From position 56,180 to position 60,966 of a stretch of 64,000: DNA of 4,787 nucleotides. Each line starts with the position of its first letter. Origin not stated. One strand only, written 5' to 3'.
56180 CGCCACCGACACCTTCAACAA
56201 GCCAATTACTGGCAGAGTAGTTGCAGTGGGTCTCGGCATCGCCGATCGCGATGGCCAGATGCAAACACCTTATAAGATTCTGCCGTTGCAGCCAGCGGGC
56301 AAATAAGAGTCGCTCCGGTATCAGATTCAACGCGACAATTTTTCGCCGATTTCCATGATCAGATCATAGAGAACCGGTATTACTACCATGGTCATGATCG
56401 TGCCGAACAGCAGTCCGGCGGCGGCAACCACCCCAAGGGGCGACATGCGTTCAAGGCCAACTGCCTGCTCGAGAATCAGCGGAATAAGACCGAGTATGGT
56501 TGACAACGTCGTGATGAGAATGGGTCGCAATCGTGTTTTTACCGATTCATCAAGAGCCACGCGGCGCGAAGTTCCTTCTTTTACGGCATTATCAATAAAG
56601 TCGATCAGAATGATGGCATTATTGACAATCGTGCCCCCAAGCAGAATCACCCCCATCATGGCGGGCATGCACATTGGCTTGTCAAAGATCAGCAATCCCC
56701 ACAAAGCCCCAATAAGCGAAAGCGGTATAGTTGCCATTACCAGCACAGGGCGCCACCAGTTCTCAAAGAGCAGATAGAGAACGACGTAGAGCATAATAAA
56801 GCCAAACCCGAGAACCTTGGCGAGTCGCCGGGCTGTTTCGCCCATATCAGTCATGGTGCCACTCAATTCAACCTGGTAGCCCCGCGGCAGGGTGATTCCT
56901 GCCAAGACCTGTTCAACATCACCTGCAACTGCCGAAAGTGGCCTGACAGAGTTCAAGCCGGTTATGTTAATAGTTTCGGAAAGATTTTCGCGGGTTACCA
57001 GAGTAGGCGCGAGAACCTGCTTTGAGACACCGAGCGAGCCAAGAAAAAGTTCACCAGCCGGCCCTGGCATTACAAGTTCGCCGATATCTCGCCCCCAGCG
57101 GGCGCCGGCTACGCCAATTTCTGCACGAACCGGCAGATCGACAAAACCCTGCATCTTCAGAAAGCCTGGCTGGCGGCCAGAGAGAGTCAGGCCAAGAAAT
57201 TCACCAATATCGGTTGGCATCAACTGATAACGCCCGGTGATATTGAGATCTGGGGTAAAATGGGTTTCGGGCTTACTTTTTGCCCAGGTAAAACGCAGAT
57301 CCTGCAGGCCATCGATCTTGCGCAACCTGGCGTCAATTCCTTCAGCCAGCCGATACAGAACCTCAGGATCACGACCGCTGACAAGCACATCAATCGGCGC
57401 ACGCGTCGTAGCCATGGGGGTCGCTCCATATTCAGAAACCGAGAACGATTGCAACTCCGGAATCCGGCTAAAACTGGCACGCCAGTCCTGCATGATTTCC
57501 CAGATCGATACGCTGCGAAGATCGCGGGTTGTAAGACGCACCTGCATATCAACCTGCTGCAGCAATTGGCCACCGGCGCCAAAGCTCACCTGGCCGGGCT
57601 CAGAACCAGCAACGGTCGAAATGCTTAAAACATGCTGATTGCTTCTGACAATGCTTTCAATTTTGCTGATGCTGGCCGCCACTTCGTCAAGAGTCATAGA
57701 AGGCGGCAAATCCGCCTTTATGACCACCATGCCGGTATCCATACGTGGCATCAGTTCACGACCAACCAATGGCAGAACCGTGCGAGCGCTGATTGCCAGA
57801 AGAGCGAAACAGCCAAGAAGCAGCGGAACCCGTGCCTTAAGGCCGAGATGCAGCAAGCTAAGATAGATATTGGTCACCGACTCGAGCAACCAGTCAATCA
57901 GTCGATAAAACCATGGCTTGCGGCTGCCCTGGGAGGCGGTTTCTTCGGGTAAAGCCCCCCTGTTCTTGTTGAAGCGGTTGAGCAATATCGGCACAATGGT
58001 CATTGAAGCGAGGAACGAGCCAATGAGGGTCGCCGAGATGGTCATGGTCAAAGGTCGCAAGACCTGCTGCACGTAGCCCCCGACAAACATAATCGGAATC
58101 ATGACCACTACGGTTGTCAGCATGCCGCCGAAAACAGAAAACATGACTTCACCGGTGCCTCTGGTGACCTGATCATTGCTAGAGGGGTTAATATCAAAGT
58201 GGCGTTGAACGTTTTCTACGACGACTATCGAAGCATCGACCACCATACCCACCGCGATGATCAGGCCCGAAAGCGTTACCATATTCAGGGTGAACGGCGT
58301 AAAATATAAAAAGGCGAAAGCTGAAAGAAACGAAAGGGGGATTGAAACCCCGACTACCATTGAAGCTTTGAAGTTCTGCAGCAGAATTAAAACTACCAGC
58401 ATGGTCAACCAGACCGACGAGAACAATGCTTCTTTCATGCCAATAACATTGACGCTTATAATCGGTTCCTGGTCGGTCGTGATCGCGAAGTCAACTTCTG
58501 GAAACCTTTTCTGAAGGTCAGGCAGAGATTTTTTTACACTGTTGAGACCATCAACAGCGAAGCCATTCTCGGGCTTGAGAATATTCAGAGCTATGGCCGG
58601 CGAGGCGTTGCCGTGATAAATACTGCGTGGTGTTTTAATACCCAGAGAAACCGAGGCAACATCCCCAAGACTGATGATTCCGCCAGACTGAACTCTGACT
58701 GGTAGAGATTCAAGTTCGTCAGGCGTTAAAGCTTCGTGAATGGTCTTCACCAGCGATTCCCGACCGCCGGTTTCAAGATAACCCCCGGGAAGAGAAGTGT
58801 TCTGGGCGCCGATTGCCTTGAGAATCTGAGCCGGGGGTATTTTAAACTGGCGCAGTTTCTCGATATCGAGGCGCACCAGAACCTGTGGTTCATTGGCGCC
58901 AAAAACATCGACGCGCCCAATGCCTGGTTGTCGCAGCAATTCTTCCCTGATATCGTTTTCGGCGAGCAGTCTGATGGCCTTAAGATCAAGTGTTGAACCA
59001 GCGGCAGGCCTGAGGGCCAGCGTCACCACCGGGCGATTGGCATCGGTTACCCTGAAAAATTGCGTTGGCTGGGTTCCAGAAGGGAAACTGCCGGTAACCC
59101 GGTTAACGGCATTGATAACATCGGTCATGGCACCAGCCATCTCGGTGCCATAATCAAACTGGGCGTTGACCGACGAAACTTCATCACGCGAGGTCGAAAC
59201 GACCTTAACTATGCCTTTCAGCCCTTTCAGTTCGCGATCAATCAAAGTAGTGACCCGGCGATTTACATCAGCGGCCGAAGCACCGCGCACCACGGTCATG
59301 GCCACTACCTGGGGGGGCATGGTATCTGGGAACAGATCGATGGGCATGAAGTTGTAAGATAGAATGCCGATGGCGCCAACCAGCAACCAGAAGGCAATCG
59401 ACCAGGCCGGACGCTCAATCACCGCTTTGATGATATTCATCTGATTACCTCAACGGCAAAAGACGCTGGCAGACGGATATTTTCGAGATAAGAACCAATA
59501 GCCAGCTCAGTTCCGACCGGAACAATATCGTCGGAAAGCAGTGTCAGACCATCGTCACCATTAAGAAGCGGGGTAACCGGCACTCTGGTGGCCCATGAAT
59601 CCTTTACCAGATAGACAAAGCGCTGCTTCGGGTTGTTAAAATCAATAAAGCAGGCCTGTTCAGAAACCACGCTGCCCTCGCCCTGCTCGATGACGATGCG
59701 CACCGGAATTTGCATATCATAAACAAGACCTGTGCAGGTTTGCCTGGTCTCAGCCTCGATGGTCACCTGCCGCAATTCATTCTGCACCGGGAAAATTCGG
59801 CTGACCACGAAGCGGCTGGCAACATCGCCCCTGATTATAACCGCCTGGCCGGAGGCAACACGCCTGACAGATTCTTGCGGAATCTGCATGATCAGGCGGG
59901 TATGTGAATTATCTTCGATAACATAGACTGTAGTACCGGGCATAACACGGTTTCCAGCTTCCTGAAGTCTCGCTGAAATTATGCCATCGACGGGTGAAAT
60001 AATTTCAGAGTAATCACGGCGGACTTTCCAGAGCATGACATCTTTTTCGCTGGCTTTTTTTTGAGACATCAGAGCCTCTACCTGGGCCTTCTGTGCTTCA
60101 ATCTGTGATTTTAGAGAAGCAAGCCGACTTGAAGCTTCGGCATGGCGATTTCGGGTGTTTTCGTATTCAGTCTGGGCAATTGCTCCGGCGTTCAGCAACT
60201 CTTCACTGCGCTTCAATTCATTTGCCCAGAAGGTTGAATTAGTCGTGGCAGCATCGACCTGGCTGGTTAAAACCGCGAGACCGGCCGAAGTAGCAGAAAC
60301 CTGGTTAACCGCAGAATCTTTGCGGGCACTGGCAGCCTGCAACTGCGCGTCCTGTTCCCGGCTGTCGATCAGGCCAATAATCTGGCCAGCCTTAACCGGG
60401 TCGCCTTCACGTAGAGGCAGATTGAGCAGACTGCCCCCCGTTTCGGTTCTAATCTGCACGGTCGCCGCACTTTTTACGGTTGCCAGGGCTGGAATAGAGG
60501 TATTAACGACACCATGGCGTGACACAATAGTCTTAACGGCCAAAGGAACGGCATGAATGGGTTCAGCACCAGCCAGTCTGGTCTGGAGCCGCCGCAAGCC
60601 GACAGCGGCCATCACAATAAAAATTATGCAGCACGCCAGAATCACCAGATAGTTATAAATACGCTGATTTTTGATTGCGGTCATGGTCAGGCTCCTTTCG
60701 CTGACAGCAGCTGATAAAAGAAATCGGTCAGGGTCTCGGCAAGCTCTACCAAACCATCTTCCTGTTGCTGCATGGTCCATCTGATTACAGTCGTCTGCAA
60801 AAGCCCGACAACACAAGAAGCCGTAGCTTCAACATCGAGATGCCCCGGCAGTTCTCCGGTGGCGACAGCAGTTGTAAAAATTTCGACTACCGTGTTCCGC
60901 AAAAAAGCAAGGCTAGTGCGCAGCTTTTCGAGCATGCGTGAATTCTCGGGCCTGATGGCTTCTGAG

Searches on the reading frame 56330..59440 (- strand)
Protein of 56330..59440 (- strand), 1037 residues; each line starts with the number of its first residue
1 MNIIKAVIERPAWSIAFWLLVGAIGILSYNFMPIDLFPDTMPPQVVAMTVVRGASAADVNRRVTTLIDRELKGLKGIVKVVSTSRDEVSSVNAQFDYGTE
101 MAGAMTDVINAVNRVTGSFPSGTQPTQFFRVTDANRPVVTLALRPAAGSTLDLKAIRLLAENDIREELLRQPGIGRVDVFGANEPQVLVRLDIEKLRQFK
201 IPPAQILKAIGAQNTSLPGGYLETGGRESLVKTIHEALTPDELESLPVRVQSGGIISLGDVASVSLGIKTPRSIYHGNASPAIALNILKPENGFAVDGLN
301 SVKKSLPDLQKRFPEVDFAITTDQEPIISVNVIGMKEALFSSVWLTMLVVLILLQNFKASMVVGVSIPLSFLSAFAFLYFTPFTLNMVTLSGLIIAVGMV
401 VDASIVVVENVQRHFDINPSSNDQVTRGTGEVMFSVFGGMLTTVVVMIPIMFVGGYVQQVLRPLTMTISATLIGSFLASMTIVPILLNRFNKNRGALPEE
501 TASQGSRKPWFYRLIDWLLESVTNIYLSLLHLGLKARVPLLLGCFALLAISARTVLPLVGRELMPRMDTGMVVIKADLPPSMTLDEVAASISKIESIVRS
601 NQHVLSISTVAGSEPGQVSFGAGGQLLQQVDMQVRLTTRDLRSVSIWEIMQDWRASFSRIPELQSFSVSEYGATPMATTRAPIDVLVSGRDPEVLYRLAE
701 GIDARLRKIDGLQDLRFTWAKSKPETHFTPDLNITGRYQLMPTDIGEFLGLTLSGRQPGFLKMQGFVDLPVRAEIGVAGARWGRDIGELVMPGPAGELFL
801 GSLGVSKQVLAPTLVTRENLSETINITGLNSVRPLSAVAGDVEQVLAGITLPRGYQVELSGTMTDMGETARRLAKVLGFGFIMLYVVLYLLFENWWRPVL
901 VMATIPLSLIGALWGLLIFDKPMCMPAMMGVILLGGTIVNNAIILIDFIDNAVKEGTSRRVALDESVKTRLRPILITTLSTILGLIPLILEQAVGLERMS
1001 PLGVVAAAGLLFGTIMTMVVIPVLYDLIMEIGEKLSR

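Call 60: search_protein_families(library=pfam, proteins=[window:56330-59440:-], max_evalue=0.00001)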
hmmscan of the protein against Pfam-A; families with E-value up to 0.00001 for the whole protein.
window:56330-59440:- (1037 aa): 1 family
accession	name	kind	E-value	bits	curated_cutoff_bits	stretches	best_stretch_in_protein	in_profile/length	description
PF00873.25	ACR_tran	-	1.4e-190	636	28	1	3-1028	1-1020/1021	AcrB/AcrD/AcrF family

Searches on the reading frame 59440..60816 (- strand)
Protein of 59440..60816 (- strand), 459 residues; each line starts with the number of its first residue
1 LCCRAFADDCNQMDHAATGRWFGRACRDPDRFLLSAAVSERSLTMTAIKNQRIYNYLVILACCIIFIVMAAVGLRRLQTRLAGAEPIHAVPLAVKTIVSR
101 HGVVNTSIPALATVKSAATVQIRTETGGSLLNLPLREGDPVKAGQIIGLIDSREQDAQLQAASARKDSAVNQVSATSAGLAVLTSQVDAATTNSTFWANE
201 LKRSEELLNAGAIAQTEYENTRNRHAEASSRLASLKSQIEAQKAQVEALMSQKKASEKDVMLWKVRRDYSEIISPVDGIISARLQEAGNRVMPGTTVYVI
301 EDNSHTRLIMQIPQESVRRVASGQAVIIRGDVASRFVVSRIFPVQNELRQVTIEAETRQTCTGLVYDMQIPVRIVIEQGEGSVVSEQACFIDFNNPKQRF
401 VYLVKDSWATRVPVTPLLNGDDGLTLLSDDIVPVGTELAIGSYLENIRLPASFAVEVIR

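Call 60: search_protein_families(library=pfam, proteins=[window:59440-60816:-], max_evalue=0.00001)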
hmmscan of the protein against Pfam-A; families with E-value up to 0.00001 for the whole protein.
window:59440-60816:- (459 aa): 2 families
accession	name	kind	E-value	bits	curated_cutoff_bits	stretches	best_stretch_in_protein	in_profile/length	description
PF16576.10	HlyD_D23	-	4.3e-09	36.4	30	1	214-331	59-170/214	Barrel-sandwich domain of CusB or HlyD membrane-fusion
PF13437.12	HlyD_3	-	4.3e-08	34.3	22.2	1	272-346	2-81/106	HlyD family secretion protein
